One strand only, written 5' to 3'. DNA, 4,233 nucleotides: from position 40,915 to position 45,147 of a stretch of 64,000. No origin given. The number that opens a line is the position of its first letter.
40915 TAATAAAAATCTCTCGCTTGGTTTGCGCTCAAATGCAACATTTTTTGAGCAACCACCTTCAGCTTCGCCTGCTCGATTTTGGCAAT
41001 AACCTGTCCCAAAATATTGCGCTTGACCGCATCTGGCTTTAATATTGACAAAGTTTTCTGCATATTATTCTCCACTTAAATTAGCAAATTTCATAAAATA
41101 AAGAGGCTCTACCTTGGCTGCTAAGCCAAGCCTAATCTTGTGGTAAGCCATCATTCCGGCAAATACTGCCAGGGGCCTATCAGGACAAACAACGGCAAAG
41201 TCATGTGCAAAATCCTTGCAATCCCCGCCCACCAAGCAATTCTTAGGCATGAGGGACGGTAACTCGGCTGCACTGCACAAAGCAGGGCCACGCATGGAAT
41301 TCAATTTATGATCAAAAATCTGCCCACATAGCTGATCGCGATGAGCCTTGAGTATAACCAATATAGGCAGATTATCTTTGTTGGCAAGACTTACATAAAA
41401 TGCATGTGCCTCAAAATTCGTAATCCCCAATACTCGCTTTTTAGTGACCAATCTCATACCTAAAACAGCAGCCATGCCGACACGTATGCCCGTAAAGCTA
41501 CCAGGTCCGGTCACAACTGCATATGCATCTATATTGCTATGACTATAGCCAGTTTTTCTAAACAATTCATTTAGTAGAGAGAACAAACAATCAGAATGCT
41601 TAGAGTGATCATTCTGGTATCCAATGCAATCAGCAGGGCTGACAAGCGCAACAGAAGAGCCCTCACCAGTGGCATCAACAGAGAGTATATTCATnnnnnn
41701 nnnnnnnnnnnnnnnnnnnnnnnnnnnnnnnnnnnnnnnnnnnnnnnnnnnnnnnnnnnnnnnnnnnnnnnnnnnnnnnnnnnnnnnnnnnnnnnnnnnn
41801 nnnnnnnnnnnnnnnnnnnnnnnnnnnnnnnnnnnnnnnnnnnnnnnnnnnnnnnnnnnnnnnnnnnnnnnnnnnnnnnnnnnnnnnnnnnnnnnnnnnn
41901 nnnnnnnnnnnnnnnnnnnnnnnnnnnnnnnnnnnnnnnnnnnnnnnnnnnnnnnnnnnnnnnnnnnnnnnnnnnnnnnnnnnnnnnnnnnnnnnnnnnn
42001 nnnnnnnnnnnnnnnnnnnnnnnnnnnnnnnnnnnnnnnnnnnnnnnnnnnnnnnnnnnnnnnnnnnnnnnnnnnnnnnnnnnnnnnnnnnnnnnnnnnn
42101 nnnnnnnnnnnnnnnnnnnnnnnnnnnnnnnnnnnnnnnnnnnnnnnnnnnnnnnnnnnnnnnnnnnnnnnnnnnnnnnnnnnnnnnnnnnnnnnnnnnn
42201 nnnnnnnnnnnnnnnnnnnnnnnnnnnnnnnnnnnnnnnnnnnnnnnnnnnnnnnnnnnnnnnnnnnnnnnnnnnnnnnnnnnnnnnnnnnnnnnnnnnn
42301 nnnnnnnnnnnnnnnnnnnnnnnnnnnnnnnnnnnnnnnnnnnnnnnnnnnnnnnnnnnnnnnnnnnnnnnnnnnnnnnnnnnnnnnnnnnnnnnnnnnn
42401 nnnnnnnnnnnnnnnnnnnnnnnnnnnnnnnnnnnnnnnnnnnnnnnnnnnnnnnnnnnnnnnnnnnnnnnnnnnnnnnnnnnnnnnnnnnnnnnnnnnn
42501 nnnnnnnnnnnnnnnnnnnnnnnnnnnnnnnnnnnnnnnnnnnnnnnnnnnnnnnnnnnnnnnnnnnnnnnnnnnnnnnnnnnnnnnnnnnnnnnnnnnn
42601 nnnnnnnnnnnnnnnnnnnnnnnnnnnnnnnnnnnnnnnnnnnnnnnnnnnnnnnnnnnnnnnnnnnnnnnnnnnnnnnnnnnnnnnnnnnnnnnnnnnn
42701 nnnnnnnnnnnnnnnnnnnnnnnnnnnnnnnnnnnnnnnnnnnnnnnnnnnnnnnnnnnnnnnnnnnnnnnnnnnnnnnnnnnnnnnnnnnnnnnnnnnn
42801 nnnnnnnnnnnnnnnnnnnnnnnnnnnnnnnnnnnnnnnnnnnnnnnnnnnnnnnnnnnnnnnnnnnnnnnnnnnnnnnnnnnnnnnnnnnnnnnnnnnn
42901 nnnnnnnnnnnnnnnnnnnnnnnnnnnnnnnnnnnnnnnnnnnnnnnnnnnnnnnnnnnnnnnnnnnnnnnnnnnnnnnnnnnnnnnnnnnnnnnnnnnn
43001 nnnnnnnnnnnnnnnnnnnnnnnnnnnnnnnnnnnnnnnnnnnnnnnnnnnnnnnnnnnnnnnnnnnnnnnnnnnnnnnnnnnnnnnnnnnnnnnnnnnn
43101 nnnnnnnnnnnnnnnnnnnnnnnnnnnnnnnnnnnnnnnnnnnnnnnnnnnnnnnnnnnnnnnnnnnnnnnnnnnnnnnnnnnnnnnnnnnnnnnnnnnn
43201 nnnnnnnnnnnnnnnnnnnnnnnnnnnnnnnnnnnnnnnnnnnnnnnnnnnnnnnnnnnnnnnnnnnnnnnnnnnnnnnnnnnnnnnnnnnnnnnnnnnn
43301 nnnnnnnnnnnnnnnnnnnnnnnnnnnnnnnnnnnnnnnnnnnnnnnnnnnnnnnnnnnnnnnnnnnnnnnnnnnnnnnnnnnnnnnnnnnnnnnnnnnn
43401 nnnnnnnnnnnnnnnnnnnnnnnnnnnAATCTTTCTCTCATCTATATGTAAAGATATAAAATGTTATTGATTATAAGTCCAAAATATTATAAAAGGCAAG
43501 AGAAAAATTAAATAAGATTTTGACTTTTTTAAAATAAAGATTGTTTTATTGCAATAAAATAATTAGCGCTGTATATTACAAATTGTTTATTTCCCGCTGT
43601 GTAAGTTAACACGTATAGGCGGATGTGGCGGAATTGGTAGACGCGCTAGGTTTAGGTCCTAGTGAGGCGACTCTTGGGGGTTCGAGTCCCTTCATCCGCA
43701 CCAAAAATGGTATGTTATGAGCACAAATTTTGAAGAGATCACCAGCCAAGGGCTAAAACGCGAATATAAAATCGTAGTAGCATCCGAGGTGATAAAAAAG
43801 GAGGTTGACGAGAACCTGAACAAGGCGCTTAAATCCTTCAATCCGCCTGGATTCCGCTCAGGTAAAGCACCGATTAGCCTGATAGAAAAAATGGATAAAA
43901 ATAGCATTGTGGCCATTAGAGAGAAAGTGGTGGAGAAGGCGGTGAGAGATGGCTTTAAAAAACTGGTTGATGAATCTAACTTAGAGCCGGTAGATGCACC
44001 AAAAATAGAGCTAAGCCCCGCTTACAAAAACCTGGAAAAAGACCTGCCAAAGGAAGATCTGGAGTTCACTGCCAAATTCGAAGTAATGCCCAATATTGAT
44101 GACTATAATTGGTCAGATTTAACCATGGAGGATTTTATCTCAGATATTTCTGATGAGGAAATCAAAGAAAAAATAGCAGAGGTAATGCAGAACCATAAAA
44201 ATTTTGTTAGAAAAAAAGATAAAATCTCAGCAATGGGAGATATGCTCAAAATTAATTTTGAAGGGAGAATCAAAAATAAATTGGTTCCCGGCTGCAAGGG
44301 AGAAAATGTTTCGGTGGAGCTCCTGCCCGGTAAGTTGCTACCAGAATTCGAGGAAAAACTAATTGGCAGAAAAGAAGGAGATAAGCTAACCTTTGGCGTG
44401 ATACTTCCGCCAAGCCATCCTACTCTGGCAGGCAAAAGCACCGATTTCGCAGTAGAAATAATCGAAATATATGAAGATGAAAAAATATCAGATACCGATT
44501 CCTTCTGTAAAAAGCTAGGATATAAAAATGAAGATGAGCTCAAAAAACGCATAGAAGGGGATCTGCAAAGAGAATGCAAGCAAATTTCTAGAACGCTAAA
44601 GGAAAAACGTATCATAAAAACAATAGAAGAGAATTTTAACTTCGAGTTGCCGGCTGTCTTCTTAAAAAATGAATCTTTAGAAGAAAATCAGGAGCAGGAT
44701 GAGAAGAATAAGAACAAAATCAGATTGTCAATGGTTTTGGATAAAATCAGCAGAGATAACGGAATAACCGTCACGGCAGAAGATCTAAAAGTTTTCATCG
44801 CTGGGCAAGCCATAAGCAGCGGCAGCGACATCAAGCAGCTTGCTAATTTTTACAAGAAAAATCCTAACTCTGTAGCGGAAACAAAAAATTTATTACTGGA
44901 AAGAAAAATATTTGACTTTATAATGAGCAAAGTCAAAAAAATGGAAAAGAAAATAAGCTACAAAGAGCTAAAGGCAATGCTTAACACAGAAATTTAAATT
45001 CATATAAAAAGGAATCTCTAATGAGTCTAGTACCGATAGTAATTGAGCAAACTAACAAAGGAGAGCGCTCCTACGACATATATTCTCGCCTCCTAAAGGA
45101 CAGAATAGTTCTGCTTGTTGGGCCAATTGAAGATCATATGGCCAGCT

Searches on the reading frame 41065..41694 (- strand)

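Call 71: search_protein_families(library=pfam, proteins=[window:41065-41694:-], max_evalue=0.00001)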
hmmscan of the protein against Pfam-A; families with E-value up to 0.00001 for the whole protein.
window:41065-41694:- (209 aa): 1 family
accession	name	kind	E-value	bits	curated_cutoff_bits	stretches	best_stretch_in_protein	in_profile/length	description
PF00814.31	TsaD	-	2.5e-17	63.9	24.8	1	31-146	27-148/264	tRNA N6-adenosine threonylcarbamoyltransferase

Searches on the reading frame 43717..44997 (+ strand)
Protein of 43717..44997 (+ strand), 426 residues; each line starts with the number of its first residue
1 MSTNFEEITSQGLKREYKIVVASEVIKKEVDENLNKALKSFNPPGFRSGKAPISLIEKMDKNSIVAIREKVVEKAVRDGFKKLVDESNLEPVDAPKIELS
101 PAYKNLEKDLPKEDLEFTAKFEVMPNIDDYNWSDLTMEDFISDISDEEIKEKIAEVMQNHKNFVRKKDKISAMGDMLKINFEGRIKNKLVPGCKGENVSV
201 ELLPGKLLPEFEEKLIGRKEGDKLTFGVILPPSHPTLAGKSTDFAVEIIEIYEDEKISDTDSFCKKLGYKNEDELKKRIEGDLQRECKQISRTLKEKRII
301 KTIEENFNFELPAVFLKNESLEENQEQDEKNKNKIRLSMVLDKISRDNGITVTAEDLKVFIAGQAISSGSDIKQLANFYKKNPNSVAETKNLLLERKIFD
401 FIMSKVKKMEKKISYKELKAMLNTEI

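Call 71: search_protein_families(library=pfam, proteins=[window:43717-44997:+], max_evalue=0.00001)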
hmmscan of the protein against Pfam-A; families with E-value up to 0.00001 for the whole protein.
window:43717-44997:+ (426 aa): 2 families
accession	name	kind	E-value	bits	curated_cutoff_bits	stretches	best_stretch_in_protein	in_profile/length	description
PF05697.18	Trigger_N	-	3.3e-28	99.2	22.2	1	1-155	1-143/144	Bacterial trigger factor protein (TF)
PF05698.19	Trigger_C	-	2e-15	57.7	22.7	1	325-403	84-161/162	Bacterial trigger factor protein (TF) C-terminus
